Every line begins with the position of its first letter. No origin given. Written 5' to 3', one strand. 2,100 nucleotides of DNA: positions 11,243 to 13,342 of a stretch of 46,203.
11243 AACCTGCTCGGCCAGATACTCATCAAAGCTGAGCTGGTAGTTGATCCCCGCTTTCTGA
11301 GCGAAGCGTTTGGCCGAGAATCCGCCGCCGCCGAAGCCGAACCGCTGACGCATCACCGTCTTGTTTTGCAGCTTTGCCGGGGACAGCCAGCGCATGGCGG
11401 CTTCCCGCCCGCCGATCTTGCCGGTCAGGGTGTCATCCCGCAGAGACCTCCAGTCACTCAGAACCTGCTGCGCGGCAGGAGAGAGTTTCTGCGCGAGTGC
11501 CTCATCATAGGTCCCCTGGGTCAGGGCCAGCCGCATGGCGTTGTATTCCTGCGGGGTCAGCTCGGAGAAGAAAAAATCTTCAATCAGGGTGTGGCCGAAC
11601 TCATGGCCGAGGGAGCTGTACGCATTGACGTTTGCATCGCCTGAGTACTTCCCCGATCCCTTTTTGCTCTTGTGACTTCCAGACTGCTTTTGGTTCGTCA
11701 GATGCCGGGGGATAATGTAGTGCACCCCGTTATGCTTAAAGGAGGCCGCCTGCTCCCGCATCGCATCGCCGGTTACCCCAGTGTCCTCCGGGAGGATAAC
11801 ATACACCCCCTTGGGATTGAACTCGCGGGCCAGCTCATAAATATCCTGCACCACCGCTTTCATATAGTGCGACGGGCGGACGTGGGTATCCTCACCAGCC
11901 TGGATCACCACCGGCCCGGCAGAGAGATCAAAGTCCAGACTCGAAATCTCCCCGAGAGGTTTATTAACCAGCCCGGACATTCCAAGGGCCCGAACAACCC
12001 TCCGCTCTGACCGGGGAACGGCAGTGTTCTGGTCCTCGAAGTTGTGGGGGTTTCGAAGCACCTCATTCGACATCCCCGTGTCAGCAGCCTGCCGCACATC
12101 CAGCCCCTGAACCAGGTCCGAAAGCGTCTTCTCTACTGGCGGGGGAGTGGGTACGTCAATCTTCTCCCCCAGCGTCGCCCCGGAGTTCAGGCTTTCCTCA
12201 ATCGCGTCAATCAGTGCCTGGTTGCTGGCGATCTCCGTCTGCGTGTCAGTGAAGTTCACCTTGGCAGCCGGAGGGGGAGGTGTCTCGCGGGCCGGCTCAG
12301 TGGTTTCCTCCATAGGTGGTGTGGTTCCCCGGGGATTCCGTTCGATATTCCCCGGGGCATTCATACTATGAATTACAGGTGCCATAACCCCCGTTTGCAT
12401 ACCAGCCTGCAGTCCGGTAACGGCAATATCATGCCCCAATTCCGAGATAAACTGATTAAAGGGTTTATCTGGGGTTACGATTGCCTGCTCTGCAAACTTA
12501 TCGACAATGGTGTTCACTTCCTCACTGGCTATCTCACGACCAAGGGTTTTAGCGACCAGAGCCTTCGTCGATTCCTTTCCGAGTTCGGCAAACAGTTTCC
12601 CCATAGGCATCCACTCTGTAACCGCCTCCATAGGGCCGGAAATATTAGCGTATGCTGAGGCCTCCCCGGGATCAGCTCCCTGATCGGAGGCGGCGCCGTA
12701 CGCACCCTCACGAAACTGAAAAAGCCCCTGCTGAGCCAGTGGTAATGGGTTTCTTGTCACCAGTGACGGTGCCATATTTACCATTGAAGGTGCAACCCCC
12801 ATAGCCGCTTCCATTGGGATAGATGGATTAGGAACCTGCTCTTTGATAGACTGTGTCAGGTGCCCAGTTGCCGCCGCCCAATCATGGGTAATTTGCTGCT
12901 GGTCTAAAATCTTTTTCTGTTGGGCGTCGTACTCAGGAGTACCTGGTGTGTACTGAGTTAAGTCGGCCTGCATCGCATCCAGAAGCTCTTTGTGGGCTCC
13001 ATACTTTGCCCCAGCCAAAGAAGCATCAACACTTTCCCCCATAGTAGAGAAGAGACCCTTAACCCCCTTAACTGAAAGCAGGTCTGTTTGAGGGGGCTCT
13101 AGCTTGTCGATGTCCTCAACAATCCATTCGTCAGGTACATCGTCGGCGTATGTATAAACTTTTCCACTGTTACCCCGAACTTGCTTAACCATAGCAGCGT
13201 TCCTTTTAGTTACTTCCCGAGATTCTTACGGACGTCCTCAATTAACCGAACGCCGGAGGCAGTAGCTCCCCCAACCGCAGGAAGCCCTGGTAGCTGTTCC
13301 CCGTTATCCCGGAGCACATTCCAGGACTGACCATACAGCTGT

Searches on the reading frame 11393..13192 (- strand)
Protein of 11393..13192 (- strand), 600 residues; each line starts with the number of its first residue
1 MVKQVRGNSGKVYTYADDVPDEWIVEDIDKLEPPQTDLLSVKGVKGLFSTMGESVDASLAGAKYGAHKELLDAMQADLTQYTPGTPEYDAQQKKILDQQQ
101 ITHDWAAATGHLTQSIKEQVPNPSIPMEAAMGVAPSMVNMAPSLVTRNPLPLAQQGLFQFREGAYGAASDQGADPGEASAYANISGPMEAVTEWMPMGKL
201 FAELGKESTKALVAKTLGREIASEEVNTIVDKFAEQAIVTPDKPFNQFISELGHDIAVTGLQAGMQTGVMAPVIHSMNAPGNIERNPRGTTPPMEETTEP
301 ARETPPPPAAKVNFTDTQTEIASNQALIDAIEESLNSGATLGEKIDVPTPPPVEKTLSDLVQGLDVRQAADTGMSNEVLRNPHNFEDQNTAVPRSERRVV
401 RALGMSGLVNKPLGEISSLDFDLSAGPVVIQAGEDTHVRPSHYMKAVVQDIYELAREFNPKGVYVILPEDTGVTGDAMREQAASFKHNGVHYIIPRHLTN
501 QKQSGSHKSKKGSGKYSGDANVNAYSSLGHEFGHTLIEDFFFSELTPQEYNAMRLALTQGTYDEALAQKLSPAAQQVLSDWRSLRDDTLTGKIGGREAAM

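Call 37: find_related_loci(query=window:11393-13192:-, collection=viral_contigs, flank=10000)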
Query window:11393-13192:- (600 aa) in viral_contigs; peptide patterns used: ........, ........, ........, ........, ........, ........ (x = any residue, [..] = any of these).
18 stretches matched a pattern, but none encodes a relative of the query by tblastn (E <= 1e-3).
